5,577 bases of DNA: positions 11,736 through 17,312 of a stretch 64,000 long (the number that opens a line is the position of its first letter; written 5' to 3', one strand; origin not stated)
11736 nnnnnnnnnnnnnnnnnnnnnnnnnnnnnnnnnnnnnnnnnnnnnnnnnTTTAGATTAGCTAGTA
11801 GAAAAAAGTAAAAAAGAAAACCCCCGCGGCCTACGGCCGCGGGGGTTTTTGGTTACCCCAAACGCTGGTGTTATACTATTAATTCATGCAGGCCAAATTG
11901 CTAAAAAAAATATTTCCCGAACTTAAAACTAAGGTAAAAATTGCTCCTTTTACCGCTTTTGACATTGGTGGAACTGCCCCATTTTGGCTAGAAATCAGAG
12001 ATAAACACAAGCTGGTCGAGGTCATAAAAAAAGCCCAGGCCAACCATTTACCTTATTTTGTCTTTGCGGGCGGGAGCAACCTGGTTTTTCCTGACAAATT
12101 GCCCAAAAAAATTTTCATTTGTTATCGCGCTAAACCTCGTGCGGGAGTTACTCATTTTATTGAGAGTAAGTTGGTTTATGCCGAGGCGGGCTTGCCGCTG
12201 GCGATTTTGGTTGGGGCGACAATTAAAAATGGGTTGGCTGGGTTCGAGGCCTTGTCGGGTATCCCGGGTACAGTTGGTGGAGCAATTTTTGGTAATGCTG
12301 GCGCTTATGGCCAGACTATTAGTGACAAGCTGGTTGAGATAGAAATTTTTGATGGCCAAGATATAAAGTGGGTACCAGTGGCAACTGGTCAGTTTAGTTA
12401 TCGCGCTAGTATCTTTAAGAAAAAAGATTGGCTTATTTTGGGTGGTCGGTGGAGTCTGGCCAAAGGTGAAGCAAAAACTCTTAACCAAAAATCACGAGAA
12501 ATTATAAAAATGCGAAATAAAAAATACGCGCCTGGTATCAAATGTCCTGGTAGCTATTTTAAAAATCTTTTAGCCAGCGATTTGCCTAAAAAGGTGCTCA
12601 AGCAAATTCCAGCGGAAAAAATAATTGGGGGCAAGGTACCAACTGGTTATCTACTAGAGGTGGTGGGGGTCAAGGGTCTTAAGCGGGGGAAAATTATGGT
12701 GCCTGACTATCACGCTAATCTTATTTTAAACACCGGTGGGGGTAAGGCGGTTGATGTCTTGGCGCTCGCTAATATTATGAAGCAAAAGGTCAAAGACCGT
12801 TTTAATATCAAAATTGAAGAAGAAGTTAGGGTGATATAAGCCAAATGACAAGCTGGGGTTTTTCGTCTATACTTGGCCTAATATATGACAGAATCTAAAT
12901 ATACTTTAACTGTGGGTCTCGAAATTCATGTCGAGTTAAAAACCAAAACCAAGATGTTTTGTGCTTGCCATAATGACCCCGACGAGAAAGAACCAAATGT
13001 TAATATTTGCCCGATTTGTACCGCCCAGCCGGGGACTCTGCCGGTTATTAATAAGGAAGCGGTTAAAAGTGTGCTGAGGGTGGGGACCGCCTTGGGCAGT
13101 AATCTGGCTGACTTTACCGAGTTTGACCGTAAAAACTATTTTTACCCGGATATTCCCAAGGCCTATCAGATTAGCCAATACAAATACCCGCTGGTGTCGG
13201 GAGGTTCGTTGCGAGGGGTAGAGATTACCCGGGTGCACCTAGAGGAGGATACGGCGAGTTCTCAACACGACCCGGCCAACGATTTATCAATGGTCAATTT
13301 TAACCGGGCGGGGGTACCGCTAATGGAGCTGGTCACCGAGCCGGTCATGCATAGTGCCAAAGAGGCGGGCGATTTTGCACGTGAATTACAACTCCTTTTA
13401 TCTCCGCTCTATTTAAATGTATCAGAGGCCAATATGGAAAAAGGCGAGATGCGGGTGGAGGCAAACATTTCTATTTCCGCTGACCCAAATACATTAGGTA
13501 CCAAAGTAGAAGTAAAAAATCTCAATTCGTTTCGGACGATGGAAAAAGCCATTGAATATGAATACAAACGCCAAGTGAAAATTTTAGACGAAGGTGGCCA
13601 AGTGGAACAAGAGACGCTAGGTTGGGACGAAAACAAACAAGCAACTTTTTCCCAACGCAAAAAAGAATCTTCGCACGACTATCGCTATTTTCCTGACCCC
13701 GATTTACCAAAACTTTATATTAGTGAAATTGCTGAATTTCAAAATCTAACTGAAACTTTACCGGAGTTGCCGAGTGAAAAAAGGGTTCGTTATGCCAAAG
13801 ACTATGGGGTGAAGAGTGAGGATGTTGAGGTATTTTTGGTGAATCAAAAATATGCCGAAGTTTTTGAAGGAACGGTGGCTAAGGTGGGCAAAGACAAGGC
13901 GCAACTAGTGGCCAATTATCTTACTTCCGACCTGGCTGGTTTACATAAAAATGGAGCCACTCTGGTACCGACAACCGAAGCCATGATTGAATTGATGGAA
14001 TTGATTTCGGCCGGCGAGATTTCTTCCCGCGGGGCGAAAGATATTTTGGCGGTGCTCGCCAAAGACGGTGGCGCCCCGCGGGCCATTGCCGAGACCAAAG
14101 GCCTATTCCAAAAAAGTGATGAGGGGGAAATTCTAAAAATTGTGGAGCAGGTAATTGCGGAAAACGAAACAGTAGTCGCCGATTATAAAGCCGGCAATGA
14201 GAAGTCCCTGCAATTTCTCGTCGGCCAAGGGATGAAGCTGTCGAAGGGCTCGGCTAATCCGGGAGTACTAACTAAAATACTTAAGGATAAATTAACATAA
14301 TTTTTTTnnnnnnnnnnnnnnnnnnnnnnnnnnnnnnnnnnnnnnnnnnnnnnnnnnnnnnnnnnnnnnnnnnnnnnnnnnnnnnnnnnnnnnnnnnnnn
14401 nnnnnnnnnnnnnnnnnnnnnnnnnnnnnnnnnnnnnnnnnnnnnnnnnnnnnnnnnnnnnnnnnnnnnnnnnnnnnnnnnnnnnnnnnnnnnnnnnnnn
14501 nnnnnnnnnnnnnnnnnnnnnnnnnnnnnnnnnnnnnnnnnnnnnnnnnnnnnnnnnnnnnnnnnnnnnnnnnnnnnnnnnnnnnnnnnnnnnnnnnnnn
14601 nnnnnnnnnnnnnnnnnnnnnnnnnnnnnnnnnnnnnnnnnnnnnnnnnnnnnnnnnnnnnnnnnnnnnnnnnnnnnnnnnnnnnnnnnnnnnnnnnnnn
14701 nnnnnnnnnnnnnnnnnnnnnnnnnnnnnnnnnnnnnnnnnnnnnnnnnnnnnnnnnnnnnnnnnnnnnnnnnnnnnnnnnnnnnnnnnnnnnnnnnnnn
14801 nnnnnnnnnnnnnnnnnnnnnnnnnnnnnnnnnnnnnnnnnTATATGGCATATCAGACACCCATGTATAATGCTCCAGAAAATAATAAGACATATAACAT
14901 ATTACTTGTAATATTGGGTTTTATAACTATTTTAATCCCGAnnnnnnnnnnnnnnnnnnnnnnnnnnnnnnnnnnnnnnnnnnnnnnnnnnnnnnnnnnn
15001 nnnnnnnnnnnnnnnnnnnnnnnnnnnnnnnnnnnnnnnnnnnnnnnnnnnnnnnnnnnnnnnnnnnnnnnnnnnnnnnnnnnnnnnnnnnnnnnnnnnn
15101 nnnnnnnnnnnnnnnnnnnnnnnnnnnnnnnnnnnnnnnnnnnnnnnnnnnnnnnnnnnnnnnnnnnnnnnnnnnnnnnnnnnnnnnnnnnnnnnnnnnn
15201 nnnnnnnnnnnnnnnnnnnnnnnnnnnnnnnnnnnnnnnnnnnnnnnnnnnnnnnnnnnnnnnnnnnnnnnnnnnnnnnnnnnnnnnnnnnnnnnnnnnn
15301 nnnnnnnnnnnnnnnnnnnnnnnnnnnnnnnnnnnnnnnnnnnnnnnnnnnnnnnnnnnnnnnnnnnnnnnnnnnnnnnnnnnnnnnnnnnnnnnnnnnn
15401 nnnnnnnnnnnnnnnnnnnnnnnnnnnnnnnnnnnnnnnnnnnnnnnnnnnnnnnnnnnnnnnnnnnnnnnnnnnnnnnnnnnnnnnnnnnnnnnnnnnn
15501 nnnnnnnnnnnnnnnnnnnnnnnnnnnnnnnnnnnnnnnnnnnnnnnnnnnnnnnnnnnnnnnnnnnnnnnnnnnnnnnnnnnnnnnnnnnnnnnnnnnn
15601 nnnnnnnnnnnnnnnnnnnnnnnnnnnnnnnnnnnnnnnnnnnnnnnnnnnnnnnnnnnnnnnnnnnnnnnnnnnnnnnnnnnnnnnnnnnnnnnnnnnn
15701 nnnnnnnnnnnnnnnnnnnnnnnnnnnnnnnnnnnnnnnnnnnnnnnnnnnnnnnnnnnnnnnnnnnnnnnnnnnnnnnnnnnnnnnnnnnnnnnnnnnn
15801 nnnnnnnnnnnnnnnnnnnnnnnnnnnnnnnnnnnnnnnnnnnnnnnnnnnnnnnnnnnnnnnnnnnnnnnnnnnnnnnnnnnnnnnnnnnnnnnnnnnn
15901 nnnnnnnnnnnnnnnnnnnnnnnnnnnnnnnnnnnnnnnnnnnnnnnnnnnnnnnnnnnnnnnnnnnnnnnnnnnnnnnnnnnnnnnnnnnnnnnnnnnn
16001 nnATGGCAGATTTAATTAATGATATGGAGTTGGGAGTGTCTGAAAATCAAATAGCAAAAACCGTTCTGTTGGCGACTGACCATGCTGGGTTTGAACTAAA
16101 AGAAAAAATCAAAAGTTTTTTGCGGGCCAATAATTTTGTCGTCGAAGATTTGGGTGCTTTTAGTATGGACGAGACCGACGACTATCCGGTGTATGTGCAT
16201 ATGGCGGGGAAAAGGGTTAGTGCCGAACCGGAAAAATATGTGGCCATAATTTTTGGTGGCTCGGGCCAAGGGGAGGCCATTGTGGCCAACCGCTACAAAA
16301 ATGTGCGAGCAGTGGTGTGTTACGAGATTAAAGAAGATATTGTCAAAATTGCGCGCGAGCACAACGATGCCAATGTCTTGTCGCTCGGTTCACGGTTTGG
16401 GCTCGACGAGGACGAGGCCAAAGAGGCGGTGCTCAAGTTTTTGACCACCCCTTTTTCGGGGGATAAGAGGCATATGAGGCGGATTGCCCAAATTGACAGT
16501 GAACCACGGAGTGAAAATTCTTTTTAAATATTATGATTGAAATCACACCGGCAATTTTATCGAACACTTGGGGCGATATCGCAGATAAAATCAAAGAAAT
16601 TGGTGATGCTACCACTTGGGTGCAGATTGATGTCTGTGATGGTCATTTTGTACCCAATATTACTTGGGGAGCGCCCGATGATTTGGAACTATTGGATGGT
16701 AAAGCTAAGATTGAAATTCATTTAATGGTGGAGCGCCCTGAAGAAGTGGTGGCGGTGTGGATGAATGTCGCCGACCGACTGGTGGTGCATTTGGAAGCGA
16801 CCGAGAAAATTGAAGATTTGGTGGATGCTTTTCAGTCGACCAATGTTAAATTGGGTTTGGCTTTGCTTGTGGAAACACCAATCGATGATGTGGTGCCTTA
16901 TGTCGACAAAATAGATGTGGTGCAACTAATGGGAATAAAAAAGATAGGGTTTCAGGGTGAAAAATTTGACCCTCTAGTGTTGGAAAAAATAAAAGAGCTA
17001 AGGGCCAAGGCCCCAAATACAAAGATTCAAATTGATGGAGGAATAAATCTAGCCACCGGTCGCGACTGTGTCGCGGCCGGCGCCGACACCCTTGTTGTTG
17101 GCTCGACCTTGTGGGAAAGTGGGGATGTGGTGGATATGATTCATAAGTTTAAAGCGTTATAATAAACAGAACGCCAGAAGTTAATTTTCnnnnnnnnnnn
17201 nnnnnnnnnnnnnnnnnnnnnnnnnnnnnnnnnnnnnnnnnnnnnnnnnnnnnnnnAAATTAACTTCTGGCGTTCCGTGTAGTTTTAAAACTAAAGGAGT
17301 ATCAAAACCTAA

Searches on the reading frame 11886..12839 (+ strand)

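Call 65: search_protein_families(library=pfam, proteins=[window:11886-12839:+], max_evalue=0.00001)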
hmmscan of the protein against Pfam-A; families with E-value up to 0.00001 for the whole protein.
window:11886-12839:+ (317 aa): 2 families
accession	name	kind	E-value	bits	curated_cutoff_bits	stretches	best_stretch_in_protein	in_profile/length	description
PF02873.21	MurB_C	-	3.8e-18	65.9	27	1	201-317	4-99/99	UDP-N-acetylenolpyruvoylglucosamine reductase, C-terminal domain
PF01565.28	FAD_binding_4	-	2.4e-14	53.6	26.4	1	38-156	8-130/139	FAD binding domain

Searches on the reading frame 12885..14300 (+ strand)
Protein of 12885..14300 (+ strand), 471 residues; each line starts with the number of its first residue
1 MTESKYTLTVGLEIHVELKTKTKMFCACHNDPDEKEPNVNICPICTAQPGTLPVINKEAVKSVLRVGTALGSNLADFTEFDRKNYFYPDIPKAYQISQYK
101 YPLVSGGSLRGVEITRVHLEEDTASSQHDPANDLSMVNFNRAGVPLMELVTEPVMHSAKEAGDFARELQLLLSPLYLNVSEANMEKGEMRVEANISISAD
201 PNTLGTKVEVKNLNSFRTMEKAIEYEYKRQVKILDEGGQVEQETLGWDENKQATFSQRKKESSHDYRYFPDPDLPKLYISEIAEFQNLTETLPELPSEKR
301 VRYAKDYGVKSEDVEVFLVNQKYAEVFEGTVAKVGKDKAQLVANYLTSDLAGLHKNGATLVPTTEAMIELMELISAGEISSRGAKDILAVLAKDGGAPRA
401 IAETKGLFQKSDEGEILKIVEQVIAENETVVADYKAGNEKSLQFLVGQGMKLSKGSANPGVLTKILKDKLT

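Call 65: search_protein_families(library=pfam, proteins=[window:12885-14300:+], max_evalue=0.00001)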
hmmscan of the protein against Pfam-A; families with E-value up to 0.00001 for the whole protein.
window:12885-14300:+ (471 aa): 2 families
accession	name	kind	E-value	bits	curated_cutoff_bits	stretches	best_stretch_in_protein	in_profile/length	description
PF02934.20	GatB_N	-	8.1e-104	347.1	23.4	1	9-281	2-273/277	GatB/GatE catalytic domain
PF02637.23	GatB_Yqey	-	6e-36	124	27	1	326-470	2-148/148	GatB domain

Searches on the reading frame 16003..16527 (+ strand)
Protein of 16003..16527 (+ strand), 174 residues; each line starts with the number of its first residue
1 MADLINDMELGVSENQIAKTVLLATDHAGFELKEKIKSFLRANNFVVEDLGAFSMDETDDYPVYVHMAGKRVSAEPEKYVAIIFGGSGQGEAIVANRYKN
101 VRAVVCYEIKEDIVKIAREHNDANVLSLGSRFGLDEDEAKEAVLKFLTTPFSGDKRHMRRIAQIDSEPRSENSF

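Call 65: search_protein_families(library=pfam, proteins=[window:16003-16527:+], max_evalue=0.00001)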
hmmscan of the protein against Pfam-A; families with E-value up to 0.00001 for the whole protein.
window:16003-16527:+ (174 aa): 1 family
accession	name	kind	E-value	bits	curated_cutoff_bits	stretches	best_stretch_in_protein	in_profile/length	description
PF02502.23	LacAB_rpiB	-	2e-37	128.7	24.7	1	21-164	1-138/138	Ribose/Galactose Isomerase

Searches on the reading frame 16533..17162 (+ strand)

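Call 65: search_protein_families(library=pfam, proteins=[window:16533-17162:+], max_evalue=0.00001)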
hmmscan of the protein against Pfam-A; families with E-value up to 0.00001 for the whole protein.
window:16533-17162:+ (209 aa): 1 family
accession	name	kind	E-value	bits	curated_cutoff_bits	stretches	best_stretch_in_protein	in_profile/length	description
PF00834.25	Ribul_P_3_epim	-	4.1e-40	137.8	21.1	1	4-193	2-197/198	Ribulose-phosphate 3 epimerase family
